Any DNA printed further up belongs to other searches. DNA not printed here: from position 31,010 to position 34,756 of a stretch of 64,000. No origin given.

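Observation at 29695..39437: tRNA-bracketed module: ECF sigma, acidic-tail membrane protein, twin RND pumps, mini-adaptor, secreted protein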

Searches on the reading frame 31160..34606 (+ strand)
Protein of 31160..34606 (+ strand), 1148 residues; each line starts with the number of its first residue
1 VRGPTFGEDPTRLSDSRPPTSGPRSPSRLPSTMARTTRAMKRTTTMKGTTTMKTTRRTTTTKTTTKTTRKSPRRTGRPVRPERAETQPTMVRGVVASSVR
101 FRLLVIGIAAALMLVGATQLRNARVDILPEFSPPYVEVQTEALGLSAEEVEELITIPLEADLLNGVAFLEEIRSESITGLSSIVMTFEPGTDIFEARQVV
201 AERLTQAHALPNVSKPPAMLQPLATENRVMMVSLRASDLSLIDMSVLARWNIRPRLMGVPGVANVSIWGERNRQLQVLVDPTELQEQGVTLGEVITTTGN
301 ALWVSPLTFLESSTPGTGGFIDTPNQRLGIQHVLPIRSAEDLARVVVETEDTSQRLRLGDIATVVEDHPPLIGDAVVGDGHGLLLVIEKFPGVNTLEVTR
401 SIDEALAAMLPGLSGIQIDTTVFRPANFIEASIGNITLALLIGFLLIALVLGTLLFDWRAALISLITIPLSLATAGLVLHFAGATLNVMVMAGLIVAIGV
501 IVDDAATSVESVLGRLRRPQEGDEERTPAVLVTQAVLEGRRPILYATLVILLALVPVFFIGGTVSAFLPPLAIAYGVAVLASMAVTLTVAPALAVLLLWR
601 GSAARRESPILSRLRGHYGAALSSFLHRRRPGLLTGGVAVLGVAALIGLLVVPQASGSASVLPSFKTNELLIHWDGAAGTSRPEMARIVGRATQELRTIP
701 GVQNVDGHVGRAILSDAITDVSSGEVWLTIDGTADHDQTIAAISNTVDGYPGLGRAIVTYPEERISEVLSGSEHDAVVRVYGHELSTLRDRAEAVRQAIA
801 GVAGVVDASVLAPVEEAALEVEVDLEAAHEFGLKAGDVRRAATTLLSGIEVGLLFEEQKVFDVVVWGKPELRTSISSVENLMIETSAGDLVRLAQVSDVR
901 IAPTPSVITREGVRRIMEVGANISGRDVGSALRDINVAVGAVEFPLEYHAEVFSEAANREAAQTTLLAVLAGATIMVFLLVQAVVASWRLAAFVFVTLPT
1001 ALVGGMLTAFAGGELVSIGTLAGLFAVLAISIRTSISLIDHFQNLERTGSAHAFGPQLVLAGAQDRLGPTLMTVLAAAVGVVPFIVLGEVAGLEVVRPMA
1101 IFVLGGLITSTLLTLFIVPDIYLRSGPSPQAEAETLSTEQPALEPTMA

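Call 6: search_protein_families(library=pfam, proteins=[window:31160-34606:+], max_evalue=0.01)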
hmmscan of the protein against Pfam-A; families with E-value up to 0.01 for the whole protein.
window:31160-34606:+ (1148 aa): 2 families
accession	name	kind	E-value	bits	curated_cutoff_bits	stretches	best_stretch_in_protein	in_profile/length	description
PF00873.25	ACR_tran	-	1.1e-167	560.2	28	1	98-1123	5-1018/1021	AcrB/AcrD/AcrF family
PF02355.23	SecD_SecF_C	-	2.3e-07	30.9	20.5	2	954-1123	22-184/189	Protein export membrane protein SecD/SecF, C-terminal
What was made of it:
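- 31427..34606 (+): RND1, the diverged RND paralogue (1059 aa). Includes the 11-aa docking-domain insertion at 32063-32095. Pfam ACR_tran 1.1e-167 (call 6).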

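Call 7: search_protein_families(library=ncbifam, proteins=[window:31160-34606:+], max_evalue=0.01)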
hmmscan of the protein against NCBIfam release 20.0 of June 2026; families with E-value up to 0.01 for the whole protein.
window:31160-34606:+ (1148 aa): 13 families
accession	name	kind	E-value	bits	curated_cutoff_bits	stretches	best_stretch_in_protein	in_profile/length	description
TIGR00914.1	2A0601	subfamily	4.7e-125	418.6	701.45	1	90-1122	1-1032/1051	CusA/CzcA family heavy metal efflux RND transporter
NF033617.1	RND_permease_2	subfamily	4.6e-115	385.7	1250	1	104-1123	10-1005/1009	multidrug efflux RND transporter permease subunit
NF000282.2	RND_permease_1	subfamily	2e-91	307.4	1250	1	108-1123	14-1025/1029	multidrug efflux RND transporter permease subunit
TIGR00915.1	2A0602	subfamily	1.6e-74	251.4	940.35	2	108-605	15-504/1050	efflux RND transporter permease subunit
NF007905.0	PRK10614.1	equivalog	1.7e-63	214.8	1774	1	107-1123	16-1006/1025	multidrug efflux RND transporter permease subunit MdtC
NF007798.0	PRK10503.1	equivalog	8.5e-52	175.9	1584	1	109-1123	27-1020/1040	MdtB/MuxB family multidrug efflux RND transporter permease subunit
NF007131.0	PRK09577.1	equivalog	5e-49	166.9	1768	1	108-1125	15-1022/1045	multidrug efflux RND transporter permease subunit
NF000037.1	RND_perm_OqxB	exception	7e-49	166.5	2200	1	116-1123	25-1032/1050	multidrug efflux RND transporter permease subunit OqxB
NF007842.1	PRK10555.1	equivalog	2.6e-48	164.6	1854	2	108-598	15-497/1036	multidrug efflux RND transporter permease AcrD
NF007133.0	PRK09579.1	equivalog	5.8e-48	163.2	1763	2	102-645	11-539/1017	multidrug efflux RND transporter permease subunit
NF011706.2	PRK15127.1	equivalog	4.4e-44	150.7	2150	2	107-598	14-497/1049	multidrug efflux RND transporter permease subunit AcrB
TIGR00916.1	2A0604s01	subfamily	8.3e-07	28.8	148.6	1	430-586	84-230/231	SecD/SecF family protein translocase subunit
TIGR00966.2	transloc_SecF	equivalog_domain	0.0091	15.5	160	0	954-1123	115-277/279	protein translocase subunit SecF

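Call 26: search_solved_structures(query=window:31427-34606:+, max_evalue=1e-40, show_alignments=1)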
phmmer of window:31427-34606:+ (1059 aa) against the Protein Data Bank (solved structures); distinct sequences matched with E-value up to 1e-40: 75 (the best 60 are shown).
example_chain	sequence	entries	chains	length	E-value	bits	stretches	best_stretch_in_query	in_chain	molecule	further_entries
4k0e_A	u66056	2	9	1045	4.8e-84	286.4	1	15-1034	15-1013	Heavy metal cation tricomponent efflux pump ZneA(CzcA-like)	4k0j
4dnr_A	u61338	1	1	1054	9.8e-70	239.1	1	1-1033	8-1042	Cation efflux system protein CusA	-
3t51_A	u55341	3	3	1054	1.3e-69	238.6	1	1-1033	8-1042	Cation efflux system protein CusA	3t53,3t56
3k07_A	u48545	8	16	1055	1.3e-69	238.6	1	1-1033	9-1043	Cation efflux system protein cusA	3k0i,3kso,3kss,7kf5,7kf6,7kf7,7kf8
3ne5_A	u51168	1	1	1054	2.6e-69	237.7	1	5-1033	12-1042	Cation efflux system protein cusA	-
4dop_A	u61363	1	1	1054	8.7e-69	235.9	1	1-1033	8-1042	Cation efflux system protein CusA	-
4dnt_A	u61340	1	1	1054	2.2e-68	234.6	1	1-1033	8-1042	Cation efflux system protein CusA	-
8zxs_A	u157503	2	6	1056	4.2e-53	184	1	24-1034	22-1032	Efflux pump membrane transporter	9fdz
7cz9_A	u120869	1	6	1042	5.1e-53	183.8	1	23-1034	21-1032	Efflux pump membrane transporter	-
7wlv_A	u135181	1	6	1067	1.9e-51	178.5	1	20-1034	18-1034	Efflux pump membrane transporter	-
7b8p_A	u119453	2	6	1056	2.6e-51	178.1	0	19-509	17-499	Efflux pump membrane transporter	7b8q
6ows_A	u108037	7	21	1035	3.5e-51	177.7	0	19-509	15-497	Efflux pump membrane transporter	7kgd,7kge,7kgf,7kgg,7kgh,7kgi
8yr0_A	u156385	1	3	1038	7.1e-51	176.7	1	17-1034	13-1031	Cation/multidrug efflux pump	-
5t0o_A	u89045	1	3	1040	8.5e-48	166.5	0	19-512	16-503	CmeB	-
5lq3_A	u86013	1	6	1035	8.5e-48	166.5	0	19-512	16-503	CmeB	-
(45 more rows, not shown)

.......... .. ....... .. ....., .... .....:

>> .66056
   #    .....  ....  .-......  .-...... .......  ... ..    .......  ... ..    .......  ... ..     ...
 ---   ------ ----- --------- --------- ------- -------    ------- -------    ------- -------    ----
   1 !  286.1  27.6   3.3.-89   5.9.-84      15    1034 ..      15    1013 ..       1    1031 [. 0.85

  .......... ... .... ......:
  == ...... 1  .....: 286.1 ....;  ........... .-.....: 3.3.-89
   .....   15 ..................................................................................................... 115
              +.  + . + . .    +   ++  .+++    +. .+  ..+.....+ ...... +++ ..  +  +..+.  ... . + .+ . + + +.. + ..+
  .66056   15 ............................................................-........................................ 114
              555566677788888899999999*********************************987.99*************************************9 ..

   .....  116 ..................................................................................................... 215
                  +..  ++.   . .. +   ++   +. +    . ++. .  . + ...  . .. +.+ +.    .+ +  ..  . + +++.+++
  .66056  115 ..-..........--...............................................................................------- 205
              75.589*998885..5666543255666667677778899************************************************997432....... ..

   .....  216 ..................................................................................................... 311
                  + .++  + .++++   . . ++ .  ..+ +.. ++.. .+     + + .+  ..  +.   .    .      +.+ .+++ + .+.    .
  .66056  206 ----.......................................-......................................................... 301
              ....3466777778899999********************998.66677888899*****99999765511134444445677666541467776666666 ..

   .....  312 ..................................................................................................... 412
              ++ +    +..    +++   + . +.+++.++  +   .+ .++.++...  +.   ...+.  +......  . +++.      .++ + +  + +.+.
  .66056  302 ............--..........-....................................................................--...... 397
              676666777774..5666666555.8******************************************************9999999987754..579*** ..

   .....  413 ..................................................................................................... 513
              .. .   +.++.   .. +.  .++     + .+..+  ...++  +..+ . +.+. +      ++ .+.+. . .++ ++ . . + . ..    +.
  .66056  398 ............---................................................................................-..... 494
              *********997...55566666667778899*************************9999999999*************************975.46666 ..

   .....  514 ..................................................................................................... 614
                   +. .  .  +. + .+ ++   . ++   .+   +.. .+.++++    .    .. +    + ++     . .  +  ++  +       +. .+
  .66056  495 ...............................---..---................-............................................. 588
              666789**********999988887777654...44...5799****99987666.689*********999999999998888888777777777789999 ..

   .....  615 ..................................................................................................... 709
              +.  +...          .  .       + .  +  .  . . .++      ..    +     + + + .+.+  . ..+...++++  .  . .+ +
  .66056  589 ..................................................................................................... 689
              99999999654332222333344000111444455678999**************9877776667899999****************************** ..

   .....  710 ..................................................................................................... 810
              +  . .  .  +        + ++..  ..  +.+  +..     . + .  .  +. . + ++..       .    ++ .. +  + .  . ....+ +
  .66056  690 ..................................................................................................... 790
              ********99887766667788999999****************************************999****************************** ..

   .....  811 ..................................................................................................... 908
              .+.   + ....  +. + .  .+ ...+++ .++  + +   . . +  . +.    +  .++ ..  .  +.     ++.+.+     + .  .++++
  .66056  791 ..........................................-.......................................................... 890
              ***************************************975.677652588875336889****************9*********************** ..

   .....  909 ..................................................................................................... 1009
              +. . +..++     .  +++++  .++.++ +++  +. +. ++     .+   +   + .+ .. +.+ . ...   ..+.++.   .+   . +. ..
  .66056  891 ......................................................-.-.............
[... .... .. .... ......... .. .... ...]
